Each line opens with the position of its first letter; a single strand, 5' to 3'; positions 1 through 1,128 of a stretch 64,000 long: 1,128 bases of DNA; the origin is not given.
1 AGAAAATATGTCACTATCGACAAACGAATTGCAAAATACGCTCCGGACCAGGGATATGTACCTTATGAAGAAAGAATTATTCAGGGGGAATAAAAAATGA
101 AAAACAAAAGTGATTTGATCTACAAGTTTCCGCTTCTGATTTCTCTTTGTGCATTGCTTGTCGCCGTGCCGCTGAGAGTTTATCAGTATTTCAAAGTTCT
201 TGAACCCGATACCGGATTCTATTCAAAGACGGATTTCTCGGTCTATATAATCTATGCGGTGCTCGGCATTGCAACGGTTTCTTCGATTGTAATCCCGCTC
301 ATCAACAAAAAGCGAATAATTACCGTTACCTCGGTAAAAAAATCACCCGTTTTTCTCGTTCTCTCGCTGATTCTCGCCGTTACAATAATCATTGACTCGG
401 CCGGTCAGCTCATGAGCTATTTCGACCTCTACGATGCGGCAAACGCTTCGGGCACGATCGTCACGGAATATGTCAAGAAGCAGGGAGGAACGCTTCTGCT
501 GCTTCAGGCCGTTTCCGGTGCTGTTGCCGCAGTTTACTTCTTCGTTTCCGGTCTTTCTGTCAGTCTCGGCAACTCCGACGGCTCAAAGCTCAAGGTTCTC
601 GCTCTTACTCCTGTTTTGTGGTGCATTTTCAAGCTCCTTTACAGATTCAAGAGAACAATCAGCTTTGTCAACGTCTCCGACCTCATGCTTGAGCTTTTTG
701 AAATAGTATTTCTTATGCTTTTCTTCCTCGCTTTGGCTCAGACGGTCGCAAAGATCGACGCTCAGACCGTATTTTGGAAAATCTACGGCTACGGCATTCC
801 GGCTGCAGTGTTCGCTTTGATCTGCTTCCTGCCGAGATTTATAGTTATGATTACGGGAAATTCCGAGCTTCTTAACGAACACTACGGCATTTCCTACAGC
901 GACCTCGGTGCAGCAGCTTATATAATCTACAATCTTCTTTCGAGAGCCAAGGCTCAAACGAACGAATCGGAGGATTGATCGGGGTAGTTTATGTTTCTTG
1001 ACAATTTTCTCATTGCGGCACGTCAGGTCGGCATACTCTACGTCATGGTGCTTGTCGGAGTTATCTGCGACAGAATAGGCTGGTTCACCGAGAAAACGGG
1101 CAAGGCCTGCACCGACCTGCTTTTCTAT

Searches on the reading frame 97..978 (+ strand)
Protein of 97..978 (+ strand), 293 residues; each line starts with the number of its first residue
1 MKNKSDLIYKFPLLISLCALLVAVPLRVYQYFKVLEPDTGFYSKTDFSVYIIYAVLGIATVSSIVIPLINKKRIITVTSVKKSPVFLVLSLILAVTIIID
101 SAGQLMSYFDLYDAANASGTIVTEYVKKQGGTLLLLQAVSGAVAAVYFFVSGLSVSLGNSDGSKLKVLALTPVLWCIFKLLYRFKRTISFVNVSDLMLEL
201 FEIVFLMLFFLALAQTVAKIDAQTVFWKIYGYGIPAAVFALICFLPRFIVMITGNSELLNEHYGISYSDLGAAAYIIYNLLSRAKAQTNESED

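Call 69: find_encoding_contigs(protein=window:97-978:+, flank=10000, max_places=2)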
Protein window:97-978:+ (293 aa): 24 contigs read that carry it; 2 places shown.
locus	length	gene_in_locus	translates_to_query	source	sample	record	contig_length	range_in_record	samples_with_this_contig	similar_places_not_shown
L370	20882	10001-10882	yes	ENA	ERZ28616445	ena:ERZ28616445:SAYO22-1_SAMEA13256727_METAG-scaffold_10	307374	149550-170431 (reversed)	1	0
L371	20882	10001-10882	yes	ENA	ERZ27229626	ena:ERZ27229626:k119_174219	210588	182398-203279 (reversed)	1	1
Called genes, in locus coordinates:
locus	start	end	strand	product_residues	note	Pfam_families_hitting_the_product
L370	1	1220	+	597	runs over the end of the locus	PF13522:GATase_6, PF13537:GATase_7, PF01380:SIS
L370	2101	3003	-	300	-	-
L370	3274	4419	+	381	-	PF00149:Metallophos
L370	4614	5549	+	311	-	PF01544:CorA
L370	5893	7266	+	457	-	PF01336:tRNA_anti-codon, PF00152:tRNA-synt_2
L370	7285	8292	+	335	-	PF03590:AsnA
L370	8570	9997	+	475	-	PF00285:Citrate_synt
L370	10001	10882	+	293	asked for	-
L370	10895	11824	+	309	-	PF03547:Mem_trans, PF01758:SBF (weak)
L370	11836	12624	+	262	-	PF14697:Fer4_21 (faint), PF08331:QueG_DUF1730, PF25160:LdpA_Fe-S-bd (faint), PF00037:Fer4 (faint), PF12837:Fer4_6 (weak), PF12838:Fer4_7 (weak), PF13484:Fer4_16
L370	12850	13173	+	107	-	PF06153:CdAMP_rec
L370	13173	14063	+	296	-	PF13177:DNA_pol3_delta2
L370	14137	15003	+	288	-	PF04468:PSP1, PF28472:PSP1_3rd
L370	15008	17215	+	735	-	PF00403:HMA, PF00122:E1-E2_ATPase, PF00702:Hydrolase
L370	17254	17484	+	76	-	PF00403:HMA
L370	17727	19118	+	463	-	PF00890:FAD_binding_2 (faint), PF01266:DAO (faint), PF01494:FAD_binding_3 (faint), PF03486:HI0933_like (faint), PF07992:Pyr_redox_2 (weak), PF12831:FAD_oxidored (faint), PF13738:Pyr_redox_3 (faint), PF21688:FAD-depend_C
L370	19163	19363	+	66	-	PF02943:FeThRed_B (faint)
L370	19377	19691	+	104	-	PF00085:Thioredoxin, PF00578:AhpC-TSA (weak), PF13098:Thioredoxin_2 (weak), PF13905:Thioredoxin_8 (faint), PF13728:TraF (weak)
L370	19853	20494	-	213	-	-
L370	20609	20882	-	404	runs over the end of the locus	PF03315:SDH_beta, PF03313:SDH_alpha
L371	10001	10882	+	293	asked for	-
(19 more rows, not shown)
